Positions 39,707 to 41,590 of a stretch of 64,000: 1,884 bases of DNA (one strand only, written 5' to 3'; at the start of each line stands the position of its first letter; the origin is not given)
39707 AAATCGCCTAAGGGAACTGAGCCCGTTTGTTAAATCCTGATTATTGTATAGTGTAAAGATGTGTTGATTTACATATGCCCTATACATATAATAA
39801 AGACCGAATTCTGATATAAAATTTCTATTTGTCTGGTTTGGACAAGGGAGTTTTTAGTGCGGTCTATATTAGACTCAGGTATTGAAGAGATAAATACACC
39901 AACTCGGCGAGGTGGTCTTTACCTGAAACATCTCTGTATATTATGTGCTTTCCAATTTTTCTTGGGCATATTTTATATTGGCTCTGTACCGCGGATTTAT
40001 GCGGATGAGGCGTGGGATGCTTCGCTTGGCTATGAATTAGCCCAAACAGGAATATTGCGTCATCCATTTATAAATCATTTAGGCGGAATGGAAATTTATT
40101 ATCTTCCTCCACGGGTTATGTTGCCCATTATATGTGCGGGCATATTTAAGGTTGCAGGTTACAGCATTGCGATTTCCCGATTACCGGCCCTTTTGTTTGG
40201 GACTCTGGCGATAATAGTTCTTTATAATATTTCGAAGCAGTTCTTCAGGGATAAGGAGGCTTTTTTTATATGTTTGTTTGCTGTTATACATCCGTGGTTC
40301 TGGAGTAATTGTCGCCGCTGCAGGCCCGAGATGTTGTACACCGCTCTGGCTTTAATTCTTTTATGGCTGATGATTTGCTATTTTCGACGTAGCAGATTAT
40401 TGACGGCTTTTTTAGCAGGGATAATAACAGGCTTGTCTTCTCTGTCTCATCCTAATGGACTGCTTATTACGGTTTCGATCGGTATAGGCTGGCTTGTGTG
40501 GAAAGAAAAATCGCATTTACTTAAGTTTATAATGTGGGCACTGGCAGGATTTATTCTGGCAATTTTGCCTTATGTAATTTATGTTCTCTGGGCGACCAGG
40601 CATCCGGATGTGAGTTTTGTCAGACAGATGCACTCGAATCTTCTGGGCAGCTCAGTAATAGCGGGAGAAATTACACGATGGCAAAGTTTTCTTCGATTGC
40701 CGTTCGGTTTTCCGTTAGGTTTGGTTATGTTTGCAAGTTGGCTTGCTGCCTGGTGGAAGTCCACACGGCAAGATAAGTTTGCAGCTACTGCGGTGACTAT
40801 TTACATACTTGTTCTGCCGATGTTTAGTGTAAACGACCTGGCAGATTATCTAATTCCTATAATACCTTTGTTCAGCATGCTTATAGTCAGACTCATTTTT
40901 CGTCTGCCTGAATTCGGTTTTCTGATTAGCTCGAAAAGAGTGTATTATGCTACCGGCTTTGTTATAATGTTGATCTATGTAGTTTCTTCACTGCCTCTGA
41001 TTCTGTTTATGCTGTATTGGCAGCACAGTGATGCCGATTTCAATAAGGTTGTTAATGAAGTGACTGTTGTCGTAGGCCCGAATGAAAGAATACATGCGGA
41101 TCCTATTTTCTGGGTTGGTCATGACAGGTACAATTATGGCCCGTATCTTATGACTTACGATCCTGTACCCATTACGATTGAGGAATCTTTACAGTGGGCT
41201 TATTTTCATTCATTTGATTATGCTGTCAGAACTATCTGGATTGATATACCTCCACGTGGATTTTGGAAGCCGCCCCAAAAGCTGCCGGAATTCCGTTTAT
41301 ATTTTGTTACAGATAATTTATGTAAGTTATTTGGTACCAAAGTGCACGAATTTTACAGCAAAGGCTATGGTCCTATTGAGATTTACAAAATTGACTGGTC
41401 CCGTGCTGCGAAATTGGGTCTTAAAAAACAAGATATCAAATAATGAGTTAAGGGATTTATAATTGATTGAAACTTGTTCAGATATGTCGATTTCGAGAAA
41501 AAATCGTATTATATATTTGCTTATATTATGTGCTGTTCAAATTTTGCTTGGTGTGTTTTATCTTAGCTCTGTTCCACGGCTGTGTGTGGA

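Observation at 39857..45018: Two tandem GT-C membrane glycosyltransferases converge on two tandem single-TM helical proteins of unknown family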

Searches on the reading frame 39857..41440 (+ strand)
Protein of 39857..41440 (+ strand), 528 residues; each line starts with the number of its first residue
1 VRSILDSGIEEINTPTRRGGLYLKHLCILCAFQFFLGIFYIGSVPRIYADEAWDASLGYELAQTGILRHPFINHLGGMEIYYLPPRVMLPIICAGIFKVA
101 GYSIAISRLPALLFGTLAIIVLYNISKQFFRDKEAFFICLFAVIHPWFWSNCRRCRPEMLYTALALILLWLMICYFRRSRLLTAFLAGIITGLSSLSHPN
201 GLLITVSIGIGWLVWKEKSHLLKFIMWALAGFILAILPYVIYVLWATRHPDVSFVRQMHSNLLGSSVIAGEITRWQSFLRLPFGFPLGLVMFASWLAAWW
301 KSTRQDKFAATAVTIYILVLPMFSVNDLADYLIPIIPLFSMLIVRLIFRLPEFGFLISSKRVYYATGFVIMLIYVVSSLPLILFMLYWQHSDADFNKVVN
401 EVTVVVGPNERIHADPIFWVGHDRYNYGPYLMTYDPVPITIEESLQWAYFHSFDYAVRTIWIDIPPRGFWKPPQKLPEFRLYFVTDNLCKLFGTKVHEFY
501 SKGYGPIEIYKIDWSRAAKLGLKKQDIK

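Call 5: search_protein_families(library=pfam, proteins=[window:39857-41440:+], max_evalue=1)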
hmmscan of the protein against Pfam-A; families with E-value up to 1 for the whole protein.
window:39857-41440:+ (528 aa): 3 families
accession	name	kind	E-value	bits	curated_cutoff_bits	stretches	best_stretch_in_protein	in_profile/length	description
PF13231.12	PMT_2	-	3.2e-12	47.4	26.1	1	88-241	5-159/160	Dolichyl-phosphate-mannose-protein mannosyltransferase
PF11810.13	DUF3332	-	0.17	12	25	1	294-333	26-65/170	Domain of unknown function (DUF3332)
PF10192.15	GPR180-TMEM145_TM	-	0.71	9.8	23.7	2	160-279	38-157/224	GPR180/TMEM145, transmembrane domain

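Call 6: search_protein_families(library=ncbifam, proteins=[window:39857-41440:+], max_evalue=1)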
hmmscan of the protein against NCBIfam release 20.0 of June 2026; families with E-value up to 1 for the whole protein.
window:39857-41440:+ (528 aa): 2 families
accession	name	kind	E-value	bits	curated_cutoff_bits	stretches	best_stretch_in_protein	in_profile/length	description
TIGR03663.1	TIGR03663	subfamily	8.4e-07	28.4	126.25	1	45-320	22-264/435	flippase activity-associated protein Agl23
NF009027.0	PRK12363.1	equivalog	0.058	12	572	1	289-411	30-155/703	phosphoglycerol transferase I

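Call 9: search_solved_structures(query=window:39857-41440:+, max_evalue=1, show_alignments=2)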
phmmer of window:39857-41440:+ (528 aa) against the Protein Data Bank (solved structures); distinct sequences matched with E-value up to 1: 0.

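Call 30: find_homologous_proteins(query=window:39857-41440:+, max_evalue=0.001)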
Query window:39857-41440:+ (528 aa): 62 proteins with E <= 0.001 among 8000 candidates.
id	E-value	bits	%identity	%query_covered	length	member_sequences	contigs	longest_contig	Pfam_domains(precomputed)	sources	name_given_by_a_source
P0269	0.0e+0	1219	100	100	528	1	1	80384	PF13231.13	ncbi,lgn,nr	ncbi:MAG: glycosyltransferase family 39 protein [Sedimentisphaerales bacterium]|nr:glycosyltransfera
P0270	8.6e-227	772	66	96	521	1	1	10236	PF13231.13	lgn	-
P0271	1.1e-225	769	64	98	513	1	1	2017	PF13231.13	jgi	jgi:4-amino-4-deoxy-L-arabinose transferase-like glycosyltransferase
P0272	4.7e-225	767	66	95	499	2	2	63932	PF13231.13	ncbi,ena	-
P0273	1.5e-221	755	62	99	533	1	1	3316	PF13231.13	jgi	jgi:hypothetical protein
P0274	2.0e-213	728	62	93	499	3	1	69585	PF13231.13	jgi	jgi:4-amino-4-deoxy-L-arabinose transferase-like glycosyltransferase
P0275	4.0e-213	727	62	95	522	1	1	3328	PF13231.13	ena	-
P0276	9.2e-212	723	60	100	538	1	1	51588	PF13231.13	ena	-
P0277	4.1e-209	714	61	97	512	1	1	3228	PF13231.13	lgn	-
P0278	2.3e-207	708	60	97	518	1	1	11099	PF13231.13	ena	-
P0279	3.2e-207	708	64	92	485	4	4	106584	PF13231.13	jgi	jgi:hypothetical protein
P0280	4.1e-207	707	62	97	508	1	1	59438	PF13231.13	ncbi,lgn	-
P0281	2.1e-206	705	61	98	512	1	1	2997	PF13231.13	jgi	jgi:Dolichyl-phosphate-mannose-protein mannosyltransferase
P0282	1.2e-202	693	58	95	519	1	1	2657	PF13231.13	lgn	-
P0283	2.2e-201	689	59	98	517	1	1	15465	PF13231.13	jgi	jgi:4-amino-4-deoxy-L-arabinose transferase-like glycosyltransferase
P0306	4.9e-142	493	46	94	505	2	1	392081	PF13231.13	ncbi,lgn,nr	ncbi:MAG: glycosyltransferase family 39 protein [Phycisphaerae bacterium]|nr:glycosyltransferase fam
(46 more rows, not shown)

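Call 33: find_related_loci(query=A2, collection=metagenome_contigs, flank=8000)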
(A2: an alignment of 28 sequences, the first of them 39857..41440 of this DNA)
Query A2 (528 aa) in metagenome_contigs; peptide patterns used: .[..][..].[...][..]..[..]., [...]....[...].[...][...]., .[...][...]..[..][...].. (x = any residue, [..] = any of these).
275 stretches matched a pattern; 29 encode a relative of the query (tblastn E <= 1e-3); 27 distinct loci.
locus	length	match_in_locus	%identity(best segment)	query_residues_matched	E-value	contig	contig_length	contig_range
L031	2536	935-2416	46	22-516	1e-160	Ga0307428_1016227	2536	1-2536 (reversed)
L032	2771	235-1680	46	40-520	2e-157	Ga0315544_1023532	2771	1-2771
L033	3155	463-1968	45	24-524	5e-153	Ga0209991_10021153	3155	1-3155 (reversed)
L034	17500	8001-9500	43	13-516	1e-142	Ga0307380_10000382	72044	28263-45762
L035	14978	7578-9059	46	24-516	1e-138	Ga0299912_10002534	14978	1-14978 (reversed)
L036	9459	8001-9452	45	16-499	3e-138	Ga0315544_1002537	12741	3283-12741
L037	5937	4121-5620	42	13-516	6e-138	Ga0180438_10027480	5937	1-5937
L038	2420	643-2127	44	22-517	2e-145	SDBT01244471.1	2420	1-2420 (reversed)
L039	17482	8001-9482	45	24-516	3e-136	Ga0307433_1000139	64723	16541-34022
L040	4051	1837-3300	43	26-516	6e-139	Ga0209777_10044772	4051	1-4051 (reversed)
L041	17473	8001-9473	42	24-515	3e-122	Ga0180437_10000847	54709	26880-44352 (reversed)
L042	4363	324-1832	39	24-524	1e-123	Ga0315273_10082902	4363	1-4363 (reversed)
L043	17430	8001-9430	45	39-516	7e-130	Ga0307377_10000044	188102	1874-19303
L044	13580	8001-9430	45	39-516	7e-130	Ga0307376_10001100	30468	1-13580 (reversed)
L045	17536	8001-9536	40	10-524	2e-116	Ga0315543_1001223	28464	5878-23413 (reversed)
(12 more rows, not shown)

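Call 39: predict_structure(alignment_id=A2)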
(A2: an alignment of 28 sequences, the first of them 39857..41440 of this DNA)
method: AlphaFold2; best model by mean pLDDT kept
length: 528 residues; sequences in the alignment: 28
mean_pLDDT: 85.8   pTM: 0.87
mean pLDDT of the five models: 85.8, 83.5, 83.1, 82.7, 82.0
residues with pLDDT >= 90: 282; 70-90: 177; 50-70: 44; < 50: 25
segments of 3 or more residues with pLDDT < 50: 1-16, 75-80
pLDDT, mean of each block of 10 residues (from residue 1): 42 55 93 87 75 88 85 55 74 94 90 96 96 96 93 89 97 95 98 93 96 90 96 94 81 67 68 86 86 95 94 95 80 95 96 84 93 93 80 82 95 91 90 67 89 93 57 85 89 96 89 93 72
secondary structure, 60 per line:
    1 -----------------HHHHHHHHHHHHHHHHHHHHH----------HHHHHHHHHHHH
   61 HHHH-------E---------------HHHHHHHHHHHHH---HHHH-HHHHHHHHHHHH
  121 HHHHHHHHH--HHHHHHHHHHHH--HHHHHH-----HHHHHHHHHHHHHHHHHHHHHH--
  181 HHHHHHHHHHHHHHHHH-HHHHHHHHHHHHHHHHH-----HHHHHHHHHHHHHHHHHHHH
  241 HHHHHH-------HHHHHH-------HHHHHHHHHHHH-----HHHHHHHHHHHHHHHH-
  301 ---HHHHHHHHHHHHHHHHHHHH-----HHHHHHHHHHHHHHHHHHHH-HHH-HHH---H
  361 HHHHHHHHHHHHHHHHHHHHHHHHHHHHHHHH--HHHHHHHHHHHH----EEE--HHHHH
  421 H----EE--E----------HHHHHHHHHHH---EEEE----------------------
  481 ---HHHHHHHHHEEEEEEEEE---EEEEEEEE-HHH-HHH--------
elements in order: H18-38 H49-64 H88-100 H104-107 H109-129 H132-143 H146-151 H157-178 H181-197 H199-215 H221-246 H254-259 H267-278 H284-299 H304-323 H329-348 H360-392 H395-406 E411-413 H416-421 H441-451 E455-458 H484-492 E493-501 E505-512

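Call 57: find_encoding_contigs(protein=P0276, flank=10000, max_places=2)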
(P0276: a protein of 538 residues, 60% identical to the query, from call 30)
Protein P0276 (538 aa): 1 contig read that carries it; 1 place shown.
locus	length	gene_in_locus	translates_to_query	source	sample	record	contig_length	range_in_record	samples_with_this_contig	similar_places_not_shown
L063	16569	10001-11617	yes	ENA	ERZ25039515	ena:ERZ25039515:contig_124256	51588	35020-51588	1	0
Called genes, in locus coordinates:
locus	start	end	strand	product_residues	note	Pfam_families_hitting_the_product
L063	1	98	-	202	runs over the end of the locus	PF03372:Exo_endo_phos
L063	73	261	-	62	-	PF03372:Exo_endo_phos (weak)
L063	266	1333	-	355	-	-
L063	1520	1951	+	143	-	PF02082:Rrf2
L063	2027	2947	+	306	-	PF00291:PALP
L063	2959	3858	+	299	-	PF06426:SATase_N (weak), PF00132:Hexapep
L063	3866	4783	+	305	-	PF02445:NadA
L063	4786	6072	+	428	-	PF01053:Cys_Met_Meta_PP, PF00266:Aminotran_5 (weak)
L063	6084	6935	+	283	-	PF01592:NifU_N, PF04324:Fer2_BFD, PF01106:NifU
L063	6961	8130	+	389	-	PF00266:Aminotran_5, PF00155:Aminotran_1_2, PF01041:DegT_DnrJ_EryC1 (weak), PF01212:Beta_elim_lyase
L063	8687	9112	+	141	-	-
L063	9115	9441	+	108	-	-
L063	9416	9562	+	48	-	-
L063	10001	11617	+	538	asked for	PF13231:PMT_2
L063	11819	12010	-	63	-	-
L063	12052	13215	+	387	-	-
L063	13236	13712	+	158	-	PF01261:AP_endonuc_2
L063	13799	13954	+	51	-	-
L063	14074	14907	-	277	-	PF01641:SelR, PF01625:PMSR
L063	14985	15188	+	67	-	-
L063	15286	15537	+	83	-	-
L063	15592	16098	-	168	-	-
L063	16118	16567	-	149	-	?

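Call 58: find_encoding_contigs(protein=P0272, flank=10000, max_places=2)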
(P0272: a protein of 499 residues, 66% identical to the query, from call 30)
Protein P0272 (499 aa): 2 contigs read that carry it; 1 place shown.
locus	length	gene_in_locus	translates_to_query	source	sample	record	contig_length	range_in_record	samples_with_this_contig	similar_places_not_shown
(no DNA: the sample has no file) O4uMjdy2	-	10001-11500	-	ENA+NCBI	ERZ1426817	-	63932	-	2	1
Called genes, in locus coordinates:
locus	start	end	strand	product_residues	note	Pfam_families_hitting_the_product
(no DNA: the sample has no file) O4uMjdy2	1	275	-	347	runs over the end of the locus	PF06662:C5-epim_C (faint)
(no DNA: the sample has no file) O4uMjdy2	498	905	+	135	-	PF02082:Rrf2, PF03444:WHD_HrcA (faint)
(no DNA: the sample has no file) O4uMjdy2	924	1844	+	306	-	PF00291:PALP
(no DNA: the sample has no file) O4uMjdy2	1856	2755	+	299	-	PF06426:SATase_N (weak), PF25087:GMPPB_C (faint), PF00132:Hexapep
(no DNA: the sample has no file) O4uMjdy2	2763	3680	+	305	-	PF02445:NadA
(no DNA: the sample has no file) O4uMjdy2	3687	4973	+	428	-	PF01053:Cys_Met_Meta_PP, PF00155:Aminotran_1_2 (faint), PF00266:Aminotran_5 (weak)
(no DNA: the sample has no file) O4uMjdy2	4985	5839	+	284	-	PF01592:NifU_N, PF04324:Fer2_BFD, PF01106:NifU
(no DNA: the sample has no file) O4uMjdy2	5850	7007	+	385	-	PF00155:Aminotran_1_2 (weak), PF00266:Aminotran_5, PF01041:DegT_DnrJ_EryC1 (weak), PF01212:Beta_elim_lyase (weak)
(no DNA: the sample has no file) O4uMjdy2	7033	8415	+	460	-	PF00675:Peptidase_M16, PF05193:Peptidase_M16_C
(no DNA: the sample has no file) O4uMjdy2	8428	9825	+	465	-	PF00675:Peptidase_M16, PF05193:Peptidase_M16_C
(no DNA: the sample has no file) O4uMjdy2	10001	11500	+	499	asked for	PF13231:PMT_2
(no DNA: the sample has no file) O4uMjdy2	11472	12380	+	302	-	PF01261:AP_endonuc_2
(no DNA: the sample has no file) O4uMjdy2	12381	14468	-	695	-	PF01055:Glyco_hydro_31_2nd, PF21365:Glyco_hydro_31_3rd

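Call 60: find_encoding_contigs(protein=P0306, flank=10000, max_places=1)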
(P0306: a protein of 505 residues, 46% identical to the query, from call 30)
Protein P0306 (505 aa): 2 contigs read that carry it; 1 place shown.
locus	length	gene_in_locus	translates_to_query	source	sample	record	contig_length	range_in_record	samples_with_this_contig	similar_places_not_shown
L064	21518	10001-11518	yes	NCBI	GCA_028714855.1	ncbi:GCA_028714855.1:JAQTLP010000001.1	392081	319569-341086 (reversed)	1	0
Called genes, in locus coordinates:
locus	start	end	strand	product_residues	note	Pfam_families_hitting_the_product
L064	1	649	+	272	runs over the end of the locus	PF00106:adh_short, PF08659:KR (weak), PF23441:SDR (weak), PF13561:adh_short_C2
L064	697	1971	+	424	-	PF09861:Lar_N (weak)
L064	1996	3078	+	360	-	PF00294:PfkB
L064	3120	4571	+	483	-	PF03446:NAD_binding_2, PF00393:6PGD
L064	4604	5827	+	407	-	-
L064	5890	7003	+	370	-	PF03462:PCRF, PF00472:RF-1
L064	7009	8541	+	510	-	PF02789:Peptidase_M17_N, PF00883:Peptidase_M17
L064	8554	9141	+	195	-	PF01227:GTP_cyclohydroI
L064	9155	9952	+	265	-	PF01242:PTPS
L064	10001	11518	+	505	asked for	PF13231:PMT_2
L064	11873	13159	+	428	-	PF13231:PMT_2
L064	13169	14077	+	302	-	-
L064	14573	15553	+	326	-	PF00106:adh_short (weak), PF01073:3Beta_HSD, PF01370:Epimerase, PF02719:Polysacc_synt_2, PF04321:RmlD_sub_bind, PF16363:GDP_Man_Dehyd, PF07993:NAD_binding_4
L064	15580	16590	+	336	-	PF01370:Epimerase, PF02719:Polysacc_synt_2 (weak), PF04321:RmlD_sub_bind (weak), PF16363:GDP_Man_Dehyd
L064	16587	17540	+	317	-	PF01370:Epimerase, PF02719:Polysacc_synt_2 (faint), PF04321:RmlD_sub_bind (weak), PF16363:GDP_Man_Dehyd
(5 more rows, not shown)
